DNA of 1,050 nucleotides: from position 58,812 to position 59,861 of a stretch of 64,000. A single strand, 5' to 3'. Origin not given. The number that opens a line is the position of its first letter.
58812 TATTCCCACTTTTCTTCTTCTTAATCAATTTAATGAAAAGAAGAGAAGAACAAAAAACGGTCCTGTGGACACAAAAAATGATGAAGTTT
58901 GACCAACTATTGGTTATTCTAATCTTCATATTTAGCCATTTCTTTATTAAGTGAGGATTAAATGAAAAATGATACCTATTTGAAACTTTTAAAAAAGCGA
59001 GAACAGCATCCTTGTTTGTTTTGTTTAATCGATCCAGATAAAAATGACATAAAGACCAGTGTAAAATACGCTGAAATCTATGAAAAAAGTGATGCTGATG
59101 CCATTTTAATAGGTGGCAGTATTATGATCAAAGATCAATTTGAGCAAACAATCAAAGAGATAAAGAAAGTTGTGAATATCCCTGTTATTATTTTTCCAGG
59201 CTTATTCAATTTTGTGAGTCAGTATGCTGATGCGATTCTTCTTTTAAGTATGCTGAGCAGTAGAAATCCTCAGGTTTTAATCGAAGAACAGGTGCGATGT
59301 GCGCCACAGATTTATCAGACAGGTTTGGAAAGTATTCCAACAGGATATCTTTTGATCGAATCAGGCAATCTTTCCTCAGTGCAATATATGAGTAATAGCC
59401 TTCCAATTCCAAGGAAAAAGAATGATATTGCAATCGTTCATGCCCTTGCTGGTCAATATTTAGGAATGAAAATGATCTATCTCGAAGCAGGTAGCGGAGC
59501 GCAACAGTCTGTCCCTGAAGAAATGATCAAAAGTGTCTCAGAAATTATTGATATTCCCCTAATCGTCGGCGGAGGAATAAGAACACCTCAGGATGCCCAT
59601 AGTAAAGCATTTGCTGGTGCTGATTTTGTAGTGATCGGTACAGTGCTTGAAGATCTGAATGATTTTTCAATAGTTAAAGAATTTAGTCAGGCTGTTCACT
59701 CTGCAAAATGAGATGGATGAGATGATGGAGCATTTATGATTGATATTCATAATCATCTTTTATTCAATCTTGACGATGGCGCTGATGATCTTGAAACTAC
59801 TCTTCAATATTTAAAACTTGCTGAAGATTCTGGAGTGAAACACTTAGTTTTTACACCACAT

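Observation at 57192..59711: Archaeal-type ether-lipid core (polyprenyl synthase, DGGGPS, GGGPS) in a lipid-A-making bacterium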

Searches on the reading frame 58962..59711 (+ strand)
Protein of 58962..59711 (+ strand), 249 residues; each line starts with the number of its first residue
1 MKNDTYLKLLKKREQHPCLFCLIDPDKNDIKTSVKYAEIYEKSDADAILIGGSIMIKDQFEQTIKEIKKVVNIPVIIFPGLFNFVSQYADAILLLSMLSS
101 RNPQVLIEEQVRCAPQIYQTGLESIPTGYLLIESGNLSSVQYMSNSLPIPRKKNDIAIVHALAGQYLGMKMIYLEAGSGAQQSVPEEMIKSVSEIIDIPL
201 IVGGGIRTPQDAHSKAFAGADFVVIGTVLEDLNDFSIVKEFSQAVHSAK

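Call 3: search_protein_families(library=pfam, proteins=[window:58962-59711:+], max_evalue=0.01)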
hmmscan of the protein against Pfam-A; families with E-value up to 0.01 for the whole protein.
window:58962-59711:+ (249 aa): 11 families
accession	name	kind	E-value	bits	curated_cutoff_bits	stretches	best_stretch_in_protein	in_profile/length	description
PF01884.23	PcrB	-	7.7e-45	153.5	23.9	1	20-236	9-218/226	PcrB family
PF00977.27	His_biosynth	-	1.1e-10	41.8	23.6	1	177-246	53-120/228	Histidine biosynthesis protein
PF01180.27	DHO_dh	-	3.3e-07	30.2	27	1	186-231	227-274/291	Dihydroorotate dehydrogenase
PF04131.20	NanE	-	6.8e-06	25.8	27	1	188-246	136-191/192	Putative N-acetylmannosamine-6-phosphate epimerase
PF00290.26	Trp_syntA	-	0.00013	21.4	27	1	186-229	187-229/259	Tryptophan synthase alpha chain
PF05690.20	ThiG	-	0.00016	21.6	23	1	184-246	162-225/247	Thiazole biosynthesis protein ThiG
PF03060.21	NMO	-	0.002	18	28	0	187-228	183-224/331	Nitronate monooxygenase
PF00478.31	IMPDH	-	0.0027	17.2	25.6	0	177-230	187-240/345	IMP dehydrogenase / GMP reductase domain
PF01207.24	Dus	-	0.005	16.4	20.4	0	187-227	174-215/311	Dihydrouridine synthase (Dus)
PF00218.27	IGPS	-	0.0053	16.4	27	0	35-66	222-253/254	Indole-3-glycerol phosphate synthase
PF03437.21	BtpA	-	0.0066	16.4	30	0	178-229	181-230/254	BtpA family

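Call 4: search_protein_families(library=ncbifam, proteins=[window:58962-59711:+], max_evalue=0.01)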
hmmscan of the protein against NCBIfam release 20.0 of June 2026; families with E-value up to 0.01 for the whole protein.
window:58962-59711:+ (249 aa): 27 families (the best 25 are shown)
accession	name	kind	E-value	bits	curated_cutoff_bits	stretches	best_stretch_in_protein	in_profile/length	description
NF003198.0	PRK04169.1-2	subfamily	4.4e-87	291.3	247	1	9-246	9-247/249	geranylgeranylglyceryl/heptaprenylglyceryl phosphate synthase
TIGR01769.1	GGGP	equivalog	6.6e-62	209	161.55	1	20-226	2-205/205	phosphoglycerol geranylgeranyltransferase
NF003201.0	PRK04169.1-5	equivalog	5.5e-55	186.2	388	1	17-248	21-245/253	phosphoglycerol geranylgeranyltransferase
TIGR01768.1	GGGP-family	subfamily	1.4e-52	178.5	113.25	1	20-232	3-214/224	geranylgeranylglyceryl phosphate synthase family protein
NF003202.0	PRK04169.1-6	equivalog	1.6e-49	168.7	353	1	13-233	22-241/254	phosphoglycerol geranylgeranyltransferase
NF003199.0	PRK04169.1-3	subfamily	6e-14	52.2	169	1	23-231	14-217/233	geranylgeranylglyceryl/heptaprenylglyceryl phosphate synthase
TIGR04146.1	GGGPS_Afulg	equivalog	3.6e-12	46.7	320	1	23-229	10-209/221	phosphoglycerol geranylgeranyltransferase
TIGR00735.1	hisF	equivalog_domain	6.1e-09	35.5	294.55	1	180-228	57-105/254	imidazole glycerol phosphate synthase subunit HisF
TIGR04147.1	GGGPS_Halobact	equivalog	3.2e-08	33.7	300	1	23-245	11-226/229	phosphoglycerol geranylgeranyltransferase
NF010112.0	PRK13585.1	equivalog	3.2e-08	33.5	243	1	181-247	59-123/241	1-(5-phosphoribosyl)-5-[(5-phosphoribosylamino)methylideneamino]imidazole-4-carboxamide isomerase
TIGR03572.1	WbuZ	equivalog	6e-08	32.3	299.7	1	182-242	59-117/232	glycosyl amidation-associated protein WbuZ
NF003197.1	PRK04169.1-1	equivalog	9.2e-08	32.2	260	1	38-232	25-216/228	heptaprenylglyceryl phosphate synthase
NF002231.0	PRK01130.1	subfamily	1.4e-07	30.7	189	1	187-247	171-229/230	putative N-acetylmannosamine-6-phosphate 2-epimerase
TIGR00007.1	TIGR00007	equivalog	8.4e-07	28.8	228.95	1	178-245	51-118/231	1-(5-phosphoribosyl)-5-[(5-phosphoribosylamino)methylideneamino]imidazole-4-carboxamide isomerase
NF005574.0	PRK07259.1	equivalog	4.9e-06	25.7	269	1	187-230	227-270/304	dihydroorotate dehydrogenase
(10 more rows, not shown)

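Call 12: find_related_loci(query=window:58962-59711:+, collection=genome_contigs, flank=10000)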
Query window:58962-59711:+ (249 aa) in genome_contigs; peptide patterns used: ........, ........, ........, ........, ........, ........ (x = any residue, [..] = any of these).
116 stretches matched a pattern; 27 encode a relative of the query (tblastn E <= 1e-3); 27 distinct loci.
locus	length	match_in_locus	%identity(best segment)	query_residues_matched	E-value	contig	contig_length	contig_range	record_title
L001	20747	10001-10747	79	1-249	1e-134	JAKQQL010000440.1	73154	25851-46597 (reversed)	MAG: Candidatus Cloacimonadota bacterium isolate USMO_maxbin.155 k141_1349411, whole genome shotgun sequence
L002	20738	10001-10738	70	1-246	3e-115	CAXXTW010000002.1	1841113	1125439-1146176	MAG: Candidatus Cloacimonadales bacterium isolate 9fda2c5a-d3f7-4259-8430-39c718cedffe genome assembly, contig: contig_2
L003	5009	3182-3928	55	1-249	1e-91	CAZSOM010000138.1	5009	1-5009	MAG TPA_asm: uncultured Candidatus Cloacimonadota bacterium isolate SRP191223_co1_30 genome assembly, contig: NODE_24240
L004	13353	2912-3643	55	6-249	4e-91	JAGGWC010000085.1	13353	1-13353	MAG: Candidatus Cloacimonadota bacterium isolate AUK116 PB_MBMC_070_c_000000000246, whole genome shotgun sequence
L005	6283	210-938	56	4-249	7e-91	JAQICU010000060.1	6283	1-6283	MAG: Candidatus Cloacimonadota bacterium isolate GH32 k119_228982, whole genome shotgun sequence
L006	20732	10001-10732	55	6-249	1e-90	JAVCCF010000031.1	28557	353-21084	MAG: Candidatus Tenebribacter burtonii isolate MAG_3300035698_1346 Ga0374944_107391, whole genome shotgun sequence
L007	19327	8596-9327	58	5-248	3e-89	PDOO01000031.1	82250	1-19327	MAG: Candidatus Cloacimonadota bacterium isolate DOLZORAL124_36_10 DolZOral124_scaffold_270, whole genome shotgun sequen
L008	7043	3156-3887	52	6-248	2e-82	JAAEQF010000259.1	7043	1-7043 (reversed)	MAG: FCB group bacterium isolate Gpa_11 GpaG_CONTIG1483523, whole genome shotgun sequence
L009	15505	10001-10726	52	6-246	3e-79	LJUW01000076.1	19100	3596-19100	MAG: candidate division Zixibacteria bacterium SM23_73_2 WORSMTZ_15833, whole genome shotgun sequence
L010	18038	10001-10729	51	5-246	1e-76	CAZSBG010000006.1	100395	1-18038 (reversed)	MAG TPA_asm: uncultured Cytophagia bacterium isolate SRP141376_co4_290 genome assembly, contig: NODE_321_length_100395_c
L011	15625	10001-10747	45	2-249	2e-74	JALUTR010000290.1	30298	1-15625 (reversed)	MAG: Candidatus Neomarinimicrobiota bacterium isolate 128-326_maxbin2_scaf2bin.003 128-326_scaffold_529_c1, whole genome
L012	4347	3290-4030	50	1-246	1e-74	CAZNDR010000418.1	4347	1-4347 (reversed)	MAG TPA_asm: uncultured Cytophagia bacterium isolate SRP098346_co1_315 genome assembly, contig: NODE_31416_length_4347_c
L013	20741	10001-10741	48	1-246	2e-73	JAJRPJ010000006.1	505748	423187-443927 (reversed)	MAG: Candidatus Zixiibacteriota bacterium isolate Dive100_bin1.50 k141_194072, whole genome shotgun sequence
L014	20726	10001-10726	51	6-246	2e-73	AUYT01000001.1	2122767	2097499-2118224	MAG: candidate division Zixibacteria bacterium RBG-1 RBG1_1C00001, whole genome shotgun sequence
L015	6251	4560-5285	50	6-246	2e-72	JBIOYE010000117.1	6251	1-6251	MAG: Candidatus Zixiibacteriota bacterium isolate MAG038 k127_4139179, whole genome shotgun sequence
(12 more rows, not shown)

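Call 26: search_solved_structures(query=window:58962-59711:+, max_evalue=0.001, show_alignments=3)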
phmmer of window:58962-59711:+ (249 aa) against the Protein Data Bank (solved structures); distinct sequences matched with E-value up to 0.001: 44.
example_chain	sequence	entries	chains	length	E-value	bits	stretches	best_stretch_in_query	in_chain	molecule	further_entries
4mm1_A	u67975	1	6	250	1e-51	178.8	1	5-234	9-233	Geranylgeranylglyceryl phosphate synthase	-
4jej_A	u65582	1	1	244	1.3e-51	178.5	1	12-234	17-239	Geranylgeranylglyceryl phosphate synthase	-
5nf1_A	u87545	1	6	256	3.3e-51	177.2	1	5-234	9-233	Geranylgeranylglyceryl phosphate synthase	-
5nez_A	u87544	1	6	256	5.5e-51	176.4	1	5-234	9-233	Geranylgeranylglyceryl phosphate synthase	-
5ndy_A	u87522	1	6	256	5.5e-51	176.4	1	5-234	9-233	Geranylgeranylglyceryl phosphate synthase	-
6nke_A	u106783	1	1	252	1.6e-43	152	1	9-240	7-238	Geranylgeranylglyceryl phosphate synthase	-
6jo3_A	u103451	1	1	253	1.1e-39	139.4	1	9-231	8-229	Geranylgeranylglyceryl phosphate synthase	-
1h5y_A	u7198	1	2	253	4e-08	36.2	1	187-228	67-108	HISF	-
6vdg_A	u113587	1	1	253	2.5e-06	30.3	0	171-240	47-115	Imidazole glycerol phosphate synthase subunit HisF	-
8s8s_A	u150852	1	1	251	3.2e-06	29.9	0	171-240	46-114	Imidazole glycerol phosphate synthase subunit HisF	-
8s8r_D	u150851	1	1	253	3.2e-06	29.9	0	171-240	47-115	Imidazole glycerol phosphate synthase subunit HisF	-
7qc3_A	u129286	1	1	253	3.3e-06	29.9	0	171-240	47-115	Imidazole glycerol phosphate synthase subunit HisF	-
2wjz_A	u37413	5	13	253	3.3e-06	29.9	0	171-240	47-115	IMIDAZOLE GLYCEROL PHOSPHATE SYNTHASE HISF | IMIDAZOLE GLYCEROL PHOSPHATE SYNTHASE SUBUNIT HISF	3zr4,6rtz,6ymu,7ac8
1gpw_A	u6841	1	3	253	3.3e-06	29.9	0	171-240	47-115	HISF PROTEIN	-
1thf_D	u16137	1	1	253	3.3e-06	29.9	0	171-240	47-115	HISF PROTEIN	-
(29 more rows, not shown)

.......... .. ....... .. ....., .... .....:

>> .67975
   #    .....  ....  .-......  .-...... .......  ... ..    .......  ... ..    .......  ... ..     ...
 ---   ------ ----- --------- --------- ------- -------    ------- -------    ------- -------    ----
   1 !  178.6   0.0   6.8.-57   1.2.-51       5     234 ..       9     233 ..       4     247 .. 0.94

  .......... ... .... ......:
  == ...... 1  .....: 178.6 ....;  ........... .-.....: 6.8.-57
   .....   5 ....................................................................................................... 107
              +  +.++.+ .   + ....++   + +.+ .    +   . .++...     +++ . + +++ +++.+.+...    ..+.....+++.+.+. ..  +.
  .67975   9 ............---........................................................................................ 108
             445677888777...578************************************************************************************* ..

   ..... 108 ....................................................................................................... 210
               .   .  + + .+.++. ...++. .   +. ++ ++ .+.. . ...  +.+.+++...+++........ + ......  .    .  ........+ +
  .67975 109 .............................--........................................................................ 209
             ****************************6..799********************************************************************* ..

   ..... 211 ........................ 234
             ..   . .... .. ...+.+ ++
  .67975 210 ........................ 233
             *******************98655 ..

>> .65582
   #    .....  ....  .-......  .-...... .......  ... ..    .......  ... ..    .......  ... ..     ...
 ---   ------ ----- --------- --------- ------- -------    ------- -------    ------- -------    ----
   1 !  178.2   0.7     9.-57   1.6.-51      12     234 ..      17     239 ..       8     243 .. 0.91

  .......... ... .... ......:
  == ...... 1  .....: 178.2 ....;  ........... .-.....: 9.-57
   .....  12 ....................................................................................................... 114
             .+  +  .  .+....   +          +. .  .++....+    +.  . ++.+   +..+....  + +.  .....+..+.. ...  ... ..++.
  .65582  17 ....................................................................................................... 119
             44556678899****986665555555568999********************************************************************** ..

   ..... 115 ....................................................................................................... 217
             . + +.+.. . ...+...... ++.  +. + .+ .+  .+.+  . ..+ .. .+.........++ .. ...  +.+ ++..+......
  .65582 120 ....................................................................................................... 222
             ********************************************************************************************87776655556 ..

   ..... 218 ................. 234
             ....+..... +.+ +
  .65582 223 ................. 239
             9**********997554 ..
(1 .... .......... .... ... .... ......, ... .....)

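Call 33: find_encoding_contigs(protein=window:58962-59711:+, flank=10000, max_places=4)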
Protein window:58962-59711:+ (249 aa): 3 contigs read that carry it; 3 places shown.
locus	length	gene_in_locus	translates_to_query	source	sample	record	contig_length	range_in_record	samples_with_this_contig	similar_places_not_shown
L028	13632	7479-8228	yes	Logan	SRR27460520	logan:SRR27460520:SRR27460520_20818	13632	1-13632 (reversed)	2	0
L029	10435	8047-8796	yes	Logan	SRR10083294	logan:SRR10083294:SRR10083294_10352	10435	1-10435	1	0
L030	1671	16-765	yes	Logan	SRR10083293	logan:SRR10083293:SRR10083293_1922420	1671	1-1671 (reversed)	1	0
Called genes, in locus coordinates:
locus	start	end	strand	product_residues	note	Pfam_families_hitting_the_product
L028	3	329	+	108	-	?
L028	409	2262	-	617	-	PF00682:HMGL-like (weak), PF02436:PYC_OADA, PF25919:BSH_CusB (faint), PF00364:Biotin_lipoyl, PF25917:BSH_RND, PF25984:BSH_YknX (faint)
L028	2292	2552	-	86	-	-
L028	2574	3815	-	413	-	PF19289:PmbA_TldD_3rd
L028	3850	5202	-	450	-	PF01523:PmbA_TldD_1st (faint), PF19289:PmbA_TldD_3rd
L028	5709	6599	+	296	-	PF00348:polyprenyl_synt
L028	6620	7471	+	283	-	PF01040:UbiA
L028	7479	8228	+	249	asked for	PF01884:PcrB, PF04131:NanE (faint), PF00977:His_biosynth, PF01180:DHO_dh (weak)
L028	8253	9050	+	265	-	PF19567:CpsB_CapC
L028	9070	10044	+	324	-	PF01073:3Beta_HSD, PF01370:Epimerase, PF04321:RmlD_sub_bind, PF07993:NAD_binding_4, PF13460:NAD_binding_10 (weak), PF16363:GDP_Man_Dehyd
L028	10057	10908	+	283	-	PF08241:Methyltransf_11, PF13649:Methyltransf_25 (faint)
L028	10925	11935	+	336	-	PF03706:LPG_synthase_TM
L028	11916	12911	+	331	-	PF00004:AAA (faint), PF20030:bpMoxR, PF07726:AAA_3, PF07728:AAA_5, PF17863:AAA_lid_2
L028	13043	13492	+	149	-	PF13302:Acetyltransf_3, PF13420:Acetyltransf_4, PF00583:Acetyltransf_1, PF13673:Acetyltransf_10 (weak), PF13508:Acetyltransf_7, PF08445:FR47 (weak)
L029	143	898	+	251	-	PF00497:SBP_bac_3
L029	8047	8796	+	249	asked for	PF01884:PcrB, PF04131:NanE (faint), PF00977:His_biosynth, PF01180:DHO_dh (weak)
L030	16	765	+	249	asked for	PF01884:PcrB, PF04131:NanE (faint), PF00977:His_biosynth, PF01180:DHO_dh (weak)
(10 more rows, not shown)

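Call 47: search_protein_families(library=pfam, proteins=[L002:7120-8151:+], max_evalue=0.00001)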
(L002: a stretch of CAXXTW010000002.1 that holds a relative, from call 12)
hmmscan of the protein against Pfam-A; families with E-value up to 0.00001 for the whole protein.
L002:7120-8151:+ (343 aa): 3 families
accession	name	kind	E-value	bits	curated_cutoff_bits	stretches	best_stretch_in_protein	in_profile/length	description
PF02894.22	GFO_IDH_MocA_C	-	2e-34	119.7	22.9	1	135-340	1-218/218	Oxidoreductase family, C-terminal alpha/beta domain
PF22725.1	GFO_IDH_MocA_C3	-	9.9e-29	100.3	27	1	132-254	2-123/124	GFO/IDH/MocA C-terminal domain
PF01408.29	GFO_IDH_MocA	-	7.7e-27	94.8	24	1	4-121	1-118/120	Oxidoreductase family, NAD-binding Rossmann fold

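Call 52: find_related_loci(query=L002:7120-8151:+, collection=genome_contigs, flank=5000)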
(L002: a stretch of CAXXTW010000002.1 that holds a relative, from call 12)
Query L002:7120-8151:+ (343 aa) in genome_contigs; peptide patterns used: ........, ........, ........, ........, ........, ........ (x = any residue, [..] = any of these).
188 stretches matched a pattern; 105 encode a relative of the query (tblastn E <= 1e-3); the best 80 are kept; 80 distinct loci.
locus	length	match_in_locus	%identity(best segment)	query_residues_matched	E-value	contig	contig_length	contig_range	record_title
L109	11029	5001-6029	100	1-343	0e+0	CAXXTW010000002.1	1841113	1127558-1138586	MAG: Candidatus Cloacimonadales bacterium isolate 9fda2c5a-d3f7-4259-8430-39c718cedffe genome assembly, contig: contig_2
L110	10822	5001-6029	82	1-343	0e+0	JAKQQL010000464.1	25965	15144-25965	MAG: Candidatus Cloacimonadota bacterium isolate USMO_maxbin.155 k141_1445204, whole genome shotgun sequence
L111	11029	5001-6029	79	1-343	0e+0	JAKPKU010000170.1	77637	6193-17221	MAG: Candidatus Cloacimonadota bacterium isolate JPAS_maxbin.145 k141_327968, whole genome shotgun sequence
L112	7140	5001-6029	79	1-343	0e+0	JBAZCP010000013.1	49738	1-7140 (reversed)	MAG: Candidatus Cloacimonadales bacterium isolate SO_2017_LW2_75 scaffold_1484_c1_LW138R_2017, whole genome shotgun sequ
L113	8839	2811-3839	75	1-343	0e+0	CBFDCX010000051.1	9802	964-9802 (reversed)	MAG TPA_asm: uncultured bacterium isolate SRR26215684_binner13_Refined_72 genome assembly, contig: ERZ25073497.3386, who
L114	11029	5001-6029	76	1-343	0e+0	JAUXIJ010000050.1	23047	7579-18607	MAG: Candidatus Cloacimonadota bacterium isolate CSMAG_2978 CSMAG_2978_k119_539429_length_23047_cov_10.0000, whole genom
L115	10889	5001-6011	72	6-342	9e-180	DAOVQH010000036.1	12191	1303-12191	MAG TPA_asm: Candidatus Cloacimonadota bacterium isolate CSMAG_1570 CSMAG_1570_k141_1203660_length_12191_cov_65.0000, wh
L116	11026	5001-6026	73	1-342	4e-179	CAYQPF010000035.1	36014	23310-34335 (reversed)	MAG TPA_asm: uncultured Candidatus Cloacimonadota bacterium isolate SRP302447_co4_84 genome assembly, contig: NODE_3197_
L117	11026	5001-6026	70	2-343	7e-179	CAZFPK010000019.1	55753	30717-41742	MAG TPA_asm: uncultured Candidatus Cloacimonadota bacterium isolate SRP077602_co5_585 genome assembly, contig: NODE_2638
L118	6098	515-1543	71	1-343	3e-179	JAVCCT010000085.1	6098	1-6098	MAG: Candidatus Stygibacter frigidus isolate MAG_3300035698_198 Ga0374944_283168, whole genome shotgun sequence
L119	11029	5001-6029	71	1-343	4e-177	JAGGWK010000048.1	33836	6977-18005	MAG: Candidatus Cloacimonadota bacterium isolate AUK124 PB_MBMC_078_c_000000000084, whole genome shotgun sequence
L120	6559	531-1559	70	1-343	8e-175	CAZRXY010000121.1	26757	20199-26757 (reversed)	MAG TPA_asm: uncultured Candidatus Cloacimonadota bacterium isolate SRP067234_co1_53 genome assembly, contig: k99_336504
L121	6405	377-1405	71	1-343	6e-175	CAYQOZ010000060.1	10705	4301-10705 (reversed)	MAG TPA_asm: uncultured Candidatus Cloacimonadota bacterium isolate SRP077602_co7_565 genome assembly, contig: NODE_2805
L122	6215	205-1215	71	6-342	1e-173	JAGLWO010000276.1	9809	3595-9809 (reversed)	MAG: Candidatus Cloacimonadota bacterium isolate RS_12_26 ZL285.bin.26.fa_276, whole genome shotgun sequence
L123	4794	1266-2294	69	1-343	1e-176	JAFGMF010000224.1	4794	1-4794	MAG: Candidatus Cloacimonadota bacterium isolate Zod_Metabat.458 k87_6290542, whole genome shotgun sequence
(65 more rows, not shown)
